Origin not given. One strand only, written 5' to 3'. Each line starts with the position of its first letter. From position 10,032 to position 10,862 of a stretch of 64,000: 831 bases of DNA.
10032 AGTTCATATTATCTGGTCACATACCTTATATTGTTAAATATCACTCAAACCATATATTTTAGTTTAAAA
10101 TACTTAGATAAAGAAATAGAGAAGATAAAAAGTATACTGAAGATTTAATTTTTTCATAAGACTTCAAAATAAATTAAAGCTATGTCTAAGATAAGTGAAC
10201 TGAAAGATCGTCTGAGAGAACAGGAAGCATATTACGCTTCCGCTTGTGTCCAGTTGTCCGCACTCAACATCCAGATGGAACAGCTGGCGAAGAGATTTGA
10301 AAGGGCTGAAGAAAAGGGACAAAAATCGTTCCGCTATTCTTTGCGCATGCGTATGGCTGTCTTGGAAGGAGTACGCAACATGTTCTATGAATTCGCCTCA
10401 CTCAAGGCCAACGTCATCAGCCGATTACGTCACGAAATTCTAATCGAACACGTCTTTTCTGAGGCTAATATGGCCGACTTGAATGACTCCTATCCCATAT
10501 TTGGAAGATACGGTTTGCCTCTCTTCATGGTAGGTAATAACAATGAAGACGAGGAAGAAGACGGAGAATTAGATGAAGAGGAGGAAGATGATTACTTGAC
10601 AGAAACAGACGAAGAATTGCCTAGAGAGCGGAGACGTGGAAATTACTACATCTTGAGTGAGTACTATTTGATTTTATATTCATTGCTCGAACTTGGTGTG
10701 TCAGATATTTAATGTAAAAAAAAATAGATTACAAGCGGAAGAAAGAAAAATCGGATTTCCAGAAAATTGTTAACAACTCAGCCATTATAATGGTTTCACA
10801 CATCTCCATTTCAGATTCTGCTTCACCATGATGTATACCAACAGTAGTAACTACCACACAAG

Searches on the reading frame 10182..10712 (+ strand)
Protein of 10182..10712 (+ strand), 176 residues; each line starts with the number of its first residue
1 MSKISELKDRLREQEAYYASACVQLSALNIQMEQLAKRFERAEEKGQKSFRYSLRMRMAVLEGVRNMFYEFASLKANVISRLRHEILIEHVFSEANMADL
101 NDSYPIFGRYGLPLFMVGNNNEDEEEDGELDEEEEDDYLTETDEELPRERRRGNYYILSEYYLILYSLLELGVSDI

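Call 20: find_encoding_contigs(protein=window:10182-10712:+, flank=10000, max_places=6)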
Protein window:10182-10712:+ (176 aa): no gene with exactly this product is on record in the collection.
